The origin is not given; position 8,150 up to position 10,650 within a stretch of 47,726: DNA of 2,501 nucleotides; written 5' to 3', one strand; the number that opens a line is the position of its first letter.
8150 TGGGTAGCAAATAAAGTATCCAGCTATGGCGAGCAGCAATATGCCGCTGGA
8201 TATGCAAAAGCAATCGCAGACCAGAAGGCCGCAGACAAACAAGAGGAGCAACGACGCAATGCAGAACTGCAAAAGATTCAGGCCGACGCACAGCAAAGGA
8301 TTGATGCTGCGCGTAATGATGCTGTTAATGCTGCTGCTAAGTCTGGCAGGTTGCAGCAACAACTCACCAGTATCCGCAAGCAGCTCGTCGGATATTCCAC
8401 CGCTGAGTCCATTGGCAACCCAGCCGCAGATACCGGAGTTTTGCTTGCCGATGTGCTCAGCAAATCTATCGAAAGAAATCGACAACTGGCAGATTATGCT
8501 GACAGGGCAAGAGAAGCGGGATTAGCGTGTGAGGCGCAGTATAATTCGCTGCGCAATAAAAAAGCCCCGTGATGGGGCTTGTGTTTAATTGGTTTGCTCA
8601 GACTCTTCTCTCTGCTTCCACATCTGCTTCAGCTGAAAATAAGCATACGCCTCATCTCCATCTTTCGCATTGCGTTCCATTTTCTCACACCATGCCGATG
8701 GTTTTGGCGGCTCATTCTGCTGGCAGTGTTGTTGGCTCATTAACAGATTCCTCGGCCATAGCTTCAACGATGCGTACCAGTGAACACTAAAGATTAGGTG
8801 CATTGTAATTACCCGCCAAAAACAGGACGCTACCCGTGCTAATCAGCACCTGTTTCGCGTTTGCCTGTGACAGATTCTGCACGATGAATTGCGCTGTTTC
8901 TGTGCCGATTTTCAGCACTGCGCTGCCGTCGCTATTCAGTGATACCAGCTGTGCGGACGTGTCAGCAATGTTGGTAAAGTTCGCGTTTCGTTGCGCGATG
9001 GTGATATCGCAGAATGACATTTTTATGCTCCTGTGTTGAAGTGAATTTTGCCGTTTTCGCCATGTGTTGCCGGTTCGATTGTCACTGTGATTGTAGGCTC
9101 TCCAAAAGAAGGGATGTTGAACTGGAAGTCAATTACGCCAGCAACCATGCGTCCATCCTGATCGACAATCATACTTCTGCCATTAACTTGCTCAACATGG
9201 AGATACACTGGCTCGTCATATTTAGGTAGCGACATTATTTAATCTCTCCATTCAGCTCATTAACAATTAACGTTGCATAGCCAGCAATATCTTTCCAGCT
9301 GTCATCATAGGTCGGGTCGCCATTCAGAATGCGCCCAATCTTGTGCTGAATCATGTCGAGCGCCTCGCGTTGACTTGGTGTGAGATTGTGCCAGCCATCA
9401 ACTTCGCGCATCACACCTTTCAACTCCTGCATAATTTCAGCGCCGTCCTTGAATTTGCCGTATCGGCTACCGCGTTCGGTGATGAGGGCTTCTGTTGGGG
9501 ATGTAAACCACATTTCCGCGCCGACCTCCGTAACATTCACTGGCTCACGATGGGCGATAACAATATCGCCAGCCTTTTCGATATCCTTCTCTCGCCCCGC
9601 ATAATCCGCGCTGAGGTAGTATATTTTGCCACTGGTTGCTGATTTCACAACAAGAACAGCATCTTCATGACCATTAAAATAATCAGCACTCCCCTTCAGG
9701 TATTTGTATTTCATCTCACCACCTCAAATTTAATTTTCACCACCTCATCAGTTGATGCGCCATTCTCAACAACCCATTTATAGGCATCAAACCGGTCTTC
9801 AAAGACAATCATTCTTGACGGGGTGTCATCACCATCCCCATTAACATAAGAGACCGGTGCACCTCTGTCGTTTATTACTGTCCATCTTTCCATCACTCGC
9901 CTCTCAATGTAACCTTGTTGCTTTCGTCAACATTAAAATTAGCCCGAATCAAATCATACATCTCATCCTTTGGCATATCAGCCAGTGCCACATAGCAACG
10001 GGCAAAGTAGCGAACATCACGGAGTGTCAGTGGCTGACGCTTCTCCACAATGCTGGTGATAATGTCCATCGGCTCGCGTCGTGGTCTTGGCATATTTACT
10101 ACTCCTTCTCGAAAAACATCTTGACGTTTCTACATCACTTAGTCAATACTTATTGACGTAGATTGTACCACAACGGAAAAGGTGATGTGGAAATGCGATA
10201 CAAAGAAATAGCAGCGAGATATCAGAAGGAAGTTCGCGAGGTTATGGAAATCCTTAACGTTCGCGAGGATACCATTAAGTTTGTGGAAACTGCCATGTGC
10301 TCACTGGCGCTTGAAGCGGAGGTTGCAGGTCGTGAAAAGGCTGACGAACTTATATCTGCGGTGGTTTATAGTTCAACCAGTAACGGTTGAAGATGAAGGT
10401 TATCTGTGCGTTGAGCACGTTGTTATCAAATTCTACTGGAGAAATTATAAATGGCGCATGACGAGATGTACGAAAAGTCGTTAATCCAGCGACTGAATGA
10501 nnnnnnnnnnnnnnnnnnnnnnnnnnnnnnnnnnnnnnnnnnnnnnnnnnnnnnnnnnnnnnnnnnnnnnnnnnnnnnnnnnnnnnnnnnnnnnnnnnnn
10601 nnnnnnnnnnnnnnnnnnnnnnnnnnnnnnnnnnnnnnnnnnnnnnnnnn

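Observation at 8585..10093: Minus-strand block of six small genes after the lysis cassette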

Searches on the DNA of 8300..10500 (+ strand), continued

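Call 21: get_annotated_region(hit=H40, flank=1600)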
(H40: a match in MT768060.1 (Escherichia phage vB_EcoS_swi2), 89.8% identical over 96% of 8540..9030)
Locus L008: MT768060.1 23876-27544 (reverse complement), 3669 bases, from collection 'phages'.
description: Escherichia phage vB_EcoS_swi2, complete genome.
organism: Escherichia phage vB_EcoS_swi2 (NCBI taxid 2769808)
taxonomy: Viruses; Duplodnaviria; Heunggongvirae; Uroviricota; Caudoviricetes; Swiduovirus; Swiduovirus swi2
host: -; source: -; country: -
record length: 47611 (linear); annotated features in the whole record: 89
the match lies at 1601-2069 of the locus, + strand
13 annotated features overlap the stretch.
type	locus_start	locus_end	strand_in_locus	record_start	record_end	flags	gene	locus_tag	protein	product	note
CDS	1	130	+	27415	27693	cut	-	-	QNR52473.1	muraminidase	-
CDS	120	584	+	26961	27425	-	-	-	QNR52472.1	glycoside hydrolase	-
CDS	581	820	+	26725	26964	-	-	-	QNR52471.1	hypothetical protein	-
CDS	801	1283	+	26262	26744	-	-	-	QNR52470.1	inner-membrance spanin protein RZ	-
CDS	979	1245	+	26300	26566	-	-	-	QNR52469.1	lysis accessory protein RZ1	-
CDS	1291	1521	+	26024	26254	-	-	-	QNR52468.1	hypothetical protein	-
CDS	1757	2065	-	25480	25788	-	-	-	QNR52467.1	hypothetical protein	-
CDS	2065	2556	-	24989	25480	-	-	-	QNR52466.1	hypothetical protein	-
CDS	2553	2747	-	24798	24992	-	-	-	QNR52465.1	hypothetical protein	-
CDS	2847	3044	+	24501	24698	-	-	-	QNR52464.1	hypothetical protein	-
CDS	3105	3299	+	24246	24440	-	-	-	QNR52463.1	hypothetical protein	-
CDS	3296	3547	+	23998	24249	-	-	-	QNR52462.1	hypothetical protein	-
CDS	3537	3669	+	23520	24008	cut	-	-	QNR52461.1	hypothetical protein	-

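Call 22: get_annotated_region(hit=H55, flank=1600)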
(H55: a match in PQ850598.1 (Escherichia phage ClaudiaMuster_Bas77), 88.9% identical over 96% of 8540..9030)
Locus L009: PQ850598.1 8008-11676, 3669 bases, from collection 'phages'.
description: Escherichia phage ClaudiaMuster_Bas77, complete genome.
organism: Escherichia phage ClaudiaMuster_Bas77 (NCBI taxid 3398408)
taxonomy: Viruses; Duplodnaviria; Heunggongvirae; Uroviricota; Caudoviricetes
host: Escherichia coli; source: sewage plant inflow; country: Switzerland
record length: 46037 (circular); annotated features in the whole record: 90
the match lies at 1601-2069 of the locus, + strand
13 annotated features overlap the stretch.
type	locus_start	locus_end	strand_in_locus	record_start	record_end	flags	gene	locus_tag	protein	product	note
CDS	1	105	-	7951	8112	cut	-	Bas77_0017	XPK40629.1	hypothetical protein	-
CDS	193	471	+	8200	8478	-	-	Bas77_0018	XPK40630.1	endolysin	lysis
CDS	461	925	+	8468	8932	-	-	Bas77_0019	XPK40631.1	endolysin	lysis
CDS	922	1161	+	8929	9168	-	-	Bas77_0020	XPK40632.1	holin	lysis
CDS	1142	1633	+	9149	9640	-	-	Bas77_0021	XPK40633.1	Rz-like spanin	lysis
CDS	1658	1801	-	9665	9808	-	-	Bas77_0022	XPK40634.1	hypothetical protein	-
CDS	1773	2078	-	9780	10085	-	-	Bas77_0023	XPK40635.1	hypothetical protein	-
CDS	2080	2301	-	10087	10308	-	-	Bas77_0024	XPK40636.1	hypothetical protein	-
CDS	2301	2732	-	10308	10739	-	-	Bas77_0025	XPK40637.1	hypothetical protein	-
CDS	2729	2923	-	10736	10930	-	-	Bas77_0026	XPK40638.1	hypothetical protein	-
CDS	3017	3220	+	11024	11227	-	-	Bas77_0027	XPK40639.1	hypothetical protein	-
CDS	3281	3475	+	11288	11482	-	-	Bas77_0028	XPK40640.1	hypothetical protein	-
CDS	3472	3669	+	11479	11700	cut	-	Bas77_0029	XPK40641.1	hypothetical protein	-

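Call 23: get_annotated_region(hit=H56, flank=1600)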
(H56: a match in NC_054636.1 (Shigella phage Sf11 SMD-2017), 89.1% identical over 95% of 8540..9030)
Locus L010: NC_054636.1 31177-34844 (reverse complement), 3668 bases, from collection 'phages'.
description: Shigella phage Sf11 SMD-2017, complete genome.
organism: Shigella phage Sf11 SMD-2017 (NCBI taxid 2282196)
taxonomy: Viruses; Duplodnaviria; Heunggongvirae; Uroviricota; Caudoviricetes; Cedarrivervirus; Cedarrivervirus Sf11
host: Shigella flexneri; source: river sediment, Red Cedar River; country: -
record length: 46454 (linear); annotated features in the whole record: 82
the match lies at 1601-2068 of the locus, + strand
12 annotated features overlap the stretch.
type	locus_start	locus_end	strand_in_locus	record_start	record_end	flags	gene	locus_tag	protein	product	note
CDS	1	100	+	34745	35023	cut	-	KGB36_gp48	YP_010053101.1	endolysin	lysozyme-like domain-containing protein; gp57; IPR023346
CDS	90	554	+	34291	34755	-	-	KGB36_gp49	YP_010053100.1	endolysin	lysozyme; gp56; glycoside hydrolase, family 24; pfam00959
CDS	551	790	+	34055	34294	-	-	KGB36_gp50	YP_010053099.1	holin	putative holin; gp55; predicted membrane protein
CDS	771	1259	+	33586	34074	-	-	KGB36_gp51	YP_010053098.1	Rz-like spanin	protein of unknown function DUF2514; pfam10721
CDS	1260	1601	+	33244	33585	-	-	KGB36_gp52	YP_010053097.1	tail assembly chaperone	hypothetical protein; gp53; similar to phage IME207 gp22; proteni of unknown function DUF1353; pfam07087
CDS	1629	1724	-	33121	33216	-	-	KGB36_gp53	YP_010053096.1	hypothetical protein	hypothetical protein; gp52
CDS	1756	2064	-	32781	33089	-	-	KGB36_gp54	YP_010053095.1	hypothetical protein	hypothetical protein; gp51; similar to phage 64795_sal3 gp14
CDS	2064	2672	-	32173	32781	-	-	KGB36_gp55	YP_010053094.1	hypothetical protein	hypothetical protein; gp50; similar to phage 64795_sal3 gp16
CDS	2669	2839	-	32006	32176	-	-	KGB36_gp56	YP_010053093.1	hypothetical protein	hypothetical protein; gp49; similar to phage 64795_sal3 gp17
CDS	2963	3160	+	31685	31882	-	-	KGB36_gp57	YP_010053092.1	hypothetical protein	hypothetical protein; gp48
CDS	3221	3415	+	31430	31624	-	-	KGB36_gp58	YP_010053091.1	hypothetical protein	hypothetical protein; gp47; similar to phage IME207 gp30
CDS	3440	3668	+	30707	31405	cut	-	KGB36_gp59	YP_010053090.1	gp46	IPR011991; similar to phage Vi II-E1 VIP0013; winged helix-turn-helix domain-containing protein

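Call 24: get_annotated_region(hit=H63, flank=1600)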
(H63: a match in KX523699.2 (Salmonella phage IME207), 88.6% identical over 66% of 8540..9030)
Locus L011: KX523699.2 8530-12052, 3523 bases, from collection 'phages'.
description: Salmonella phage IME207, complete genome.
organism: Salmonella phage IME207 (NCBI taxid 1873985)
taxonomy: Viruses; Duplodnaviria; Heunggongvirae; Uroviricota; Caudoviricetes; Shuimuvirus; Shuimuvirus IME207
host: Klebsiella pneumoniae; source: sewage; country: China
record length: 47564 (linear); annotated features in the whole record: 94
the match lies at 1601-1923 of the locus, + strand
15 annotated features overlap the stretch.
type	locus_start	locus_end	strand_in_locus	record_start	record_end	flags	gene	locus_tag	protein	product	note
CDS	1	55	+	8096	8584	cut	-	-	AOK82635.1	lysin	-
CDS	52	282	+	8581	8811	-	-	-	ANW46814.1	holin protein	-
CDS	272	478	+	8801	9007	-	-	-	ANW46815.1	hypothetical protein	-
CDS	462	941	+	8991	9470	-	-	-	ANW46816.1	inner-membrane spanin protein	-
CDS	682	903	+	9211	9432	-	-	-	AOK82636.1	outer-membrane spanin protein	-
CDS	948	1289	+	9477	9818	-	-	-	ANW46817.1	hypothetical protein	-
CDS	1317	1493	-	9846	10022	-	-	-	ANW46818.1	hypothetical protein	-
CDS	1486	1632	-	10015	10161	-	-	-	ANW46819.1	hypothetical protein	-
CDS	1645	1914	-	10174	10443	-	-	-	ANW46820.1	hypothetical protein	-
CDS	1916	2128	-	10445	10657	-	-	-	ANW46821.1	hypothetical protein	-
CDS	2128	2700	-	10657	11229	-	-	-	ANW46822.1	hypothetical protein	-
CDS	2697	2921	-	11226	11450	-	-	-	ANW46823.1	hypothetical protein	-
CDS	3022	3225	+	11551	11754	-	-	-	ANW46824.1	hypothetical protein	-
CDS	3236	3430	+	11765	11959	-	-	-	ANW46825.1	hypothetical protein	-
CDS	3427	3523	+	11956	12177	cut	-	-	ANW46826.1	hypothetical protein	-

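Call 25: get_annotated_region(hit=H38, flank=1600)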
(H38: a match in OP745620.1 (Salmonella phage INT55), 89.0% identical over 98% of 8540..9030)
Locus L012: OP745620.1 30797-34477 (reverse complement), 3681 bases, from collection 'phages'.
description: Salmonella phage INT55, complete genome.
organism: Salmonella phage INT55 (NCBI taxid 3003234)
taxonomy: Viruses; Duplodnaviria; Heunggongvirae; Uroviricota; Caudoviricetes; Skatevirus
host: Salmonella sp.; source: -; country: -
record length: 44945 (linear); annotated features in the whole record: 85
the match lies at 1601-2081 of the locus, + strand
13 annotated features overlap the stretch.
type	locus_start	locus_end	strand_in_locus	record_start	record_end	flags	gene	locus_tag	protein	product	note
CDS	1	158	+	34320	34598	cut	-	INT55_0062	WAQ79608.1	endolysin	-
CDS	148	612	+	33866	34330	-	-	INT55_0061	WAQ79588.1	endolysin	-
CDS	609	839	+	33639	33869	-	-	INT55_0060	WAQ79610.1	hypothetical protein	-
CDS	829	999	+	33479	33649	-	-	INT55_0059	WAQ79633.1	hypothetical protein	-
CDS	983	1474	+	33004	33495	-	-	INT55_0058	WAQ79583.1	spanin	-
CDS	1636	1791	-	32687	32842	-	-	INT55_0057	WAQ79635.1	hypothetical protein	-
CDS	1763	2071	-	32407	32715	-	-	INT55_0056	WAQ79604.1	hypothetical protein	-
CDS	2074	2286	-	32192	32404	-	-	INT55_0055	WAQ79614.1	hypothetical protein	-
CDS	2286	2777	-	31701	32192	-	-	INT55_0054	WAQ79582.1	hypothetical protein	-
CDS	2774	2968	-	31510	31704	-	-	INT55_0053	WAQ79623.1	hypothetical protein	-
CDS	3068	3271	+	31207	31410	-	-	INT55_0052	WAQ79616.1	hypothetical protein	-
CDS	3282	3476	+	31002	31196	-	-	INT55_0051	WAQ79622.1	hypothetical protein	-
CDS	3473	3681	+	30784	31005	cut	-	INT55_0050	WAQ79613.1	hypothetical protein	-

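Call 26: get_annotated_region(hit=H17, flank=800)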
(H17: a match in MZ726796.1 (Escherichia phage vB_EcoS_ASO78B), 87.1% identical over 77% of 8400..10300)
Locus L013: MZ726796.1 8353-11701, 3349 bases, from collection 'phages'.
description: Escherichia phage vB_EcoS_ASO78B, complete genome.
organism: Escherichia phage vB_EcoS_ASO78B (NCBI taxid 2873449)
taxonomy: Viruses; Duplodnaviria; Heunggongvirae; Uroviricota; Caudoviricetes
host: Escherichia coli O78 Strain ECL23026; source: waste water treatment plant; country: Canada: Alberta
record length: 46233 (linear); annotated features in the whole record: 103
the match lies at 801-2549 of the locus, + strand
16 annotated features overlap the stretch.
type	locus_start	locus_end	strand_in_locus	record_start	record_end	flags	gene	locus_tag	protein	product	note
CDS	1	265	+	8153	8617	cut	-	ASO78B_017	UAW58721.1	lysozyme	similar to ref |YP_009322207.1| lysin [Salmonella phage 64795_sal3] and ref |YP_001742044.1| lysozyme [Salmonella phage ...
CDS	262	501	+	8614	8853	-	-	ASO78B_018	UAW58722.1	hypothetical protein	similar to ref |YP_001742045.1| hypothetical protein VIP0008 [Salmonella phage Vi II-E1]; Region of a membrane-bound ...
CDS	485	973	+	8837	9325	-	-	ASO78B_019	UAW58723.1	tail protein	similar to ref |YP_001742046.1| tail protein [Salmonella phage Vi II-E1]; Region of a membrane-bound protein predicted ...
regulatory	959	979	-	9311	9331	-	-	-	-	terminator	rho-independent terminator predicted by TranstermHPv2.09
regulatory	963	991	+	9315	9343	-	-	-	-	terminator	rho-independent terminator predicted by WebGeSTer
CDS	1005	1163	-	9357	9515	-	-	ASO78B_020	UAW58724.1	hypothetical protein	partially similar to |DAE47766.1| hypothetical protein [Siphoviridae sp.]; pVOG family VOG1070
CDS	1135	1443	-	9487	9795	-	-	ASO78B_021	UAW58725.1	hypothetical protein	similar to ref |YP_009322211.1| hypothetical protein [Salmonella phage 64795_sal3] and ref|YP_009322738.1| hypothetical ...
CDS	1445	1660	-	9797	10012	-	-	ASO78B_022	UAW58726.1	hypothetical protein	similar to |HAS9758334.1| hypothetical protein [Salmonella enterica subsp. enterica serovar Derby] and less similar to ...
CDS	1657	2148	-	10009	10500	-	-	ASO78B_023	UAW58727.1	hypothetical protein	similar to |DAE47764.1| hypothetical protein [Siphoviridae sp.] and less similar to ref |YP_009322213.1| hypothetical ...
CDS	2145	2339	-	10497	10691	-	-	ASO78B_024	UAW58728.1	hypothetical protein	similar to ref |YP_009322741.1| hypothetical protein [Salmonella phage IME207]; pVOG family VOG6484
regulatory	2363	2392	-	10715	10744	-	-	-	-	promoter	similar to TTGACA(N15-18)TATAAT with 2bp mismatch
CDS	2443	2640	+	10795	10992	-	-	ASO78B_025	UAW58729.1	hypothetical protein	similar to ref |QCQ57343.1| hypothetical protein [Shigella phage DS8] and |DAE49058.1| hypothetical protein ...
CDS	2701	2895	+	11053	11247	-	-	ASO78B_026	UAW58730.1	hypothetical protein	similar to |DAE47761.1| hypothetical protein [Siphoviridae sp.] and ref |YP_009322216.1| hypothetical protein ...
CDS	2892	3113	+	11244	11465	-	-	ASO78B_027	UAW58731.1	hypothetical protein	similar to ref |YP_009322217.1| hypothetical protein [Salmonella phage 64795_sal3]; pVOG family VOG2095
CDS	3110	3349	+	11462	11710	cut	-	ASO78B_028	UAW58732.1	restriction alleviation protein, Lar family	similar to |HAZ2983846.1| restriction alleviation protein, Lar family [Salmonella enterica subsp. enterica serovar ...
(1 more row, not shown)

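Call 88: search_rna_families(source=window, start=8300, end=10500, threshold=evalue, max_evalue=1)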
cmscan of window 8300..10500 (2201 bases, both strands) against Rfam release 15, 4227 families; matches with E-value up to 1: 2.
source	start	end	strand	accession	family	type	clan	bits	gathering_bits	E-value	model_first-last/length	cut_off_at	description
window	8554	8660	+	RF02722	sca_ncR27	Gene; snRNA; snoRNA; scaRNA;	-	20.5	91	0.78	1-83/83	no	Small Cajal body specific RNA ncR27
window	9540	9610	-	RF02207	WT1-AS_5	Gene; lncRNA;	-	17.8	80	0.31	1-79/79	no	WT1 antisense RNA conserved region 5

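Call 91: get_annotated_region(hit=H2, flank=0)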
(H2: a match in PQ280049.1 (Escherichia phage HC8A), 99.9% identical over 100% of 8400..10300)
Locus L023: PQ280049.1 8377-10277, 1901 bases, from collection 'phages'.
description: Escherichia phage HC8A, complete genome.
organism: Escherichia phage HC8A (NCBI taxid 3160836)
taxonomy: Viruses
host: Escherichia coli; source: -; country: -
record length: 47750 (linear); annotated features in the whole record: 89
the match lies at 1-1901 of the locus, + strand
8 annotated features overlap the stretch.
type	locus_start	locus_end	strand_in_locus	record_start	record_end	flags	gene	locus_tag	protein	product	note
CDS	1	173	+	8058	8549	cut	-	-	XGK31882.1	lysin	-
CDS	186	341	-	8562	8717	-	-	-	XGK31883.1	hypothetical protein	-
CDS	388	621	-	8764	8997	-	-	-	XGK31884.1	hypothetical protein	-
CDS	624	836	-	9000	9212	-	-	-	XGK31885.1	hypothetical protein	-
CDS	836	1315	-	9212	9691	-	-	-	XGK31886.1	hypothetical protein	-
CDS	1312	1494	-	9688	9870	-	-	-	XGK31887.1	hypothetical protein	-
CDS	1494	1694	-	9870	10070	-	-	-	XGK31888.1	hypothetical protein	-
CDS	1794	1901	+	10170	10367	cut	-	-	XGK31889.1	hypothetical protein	-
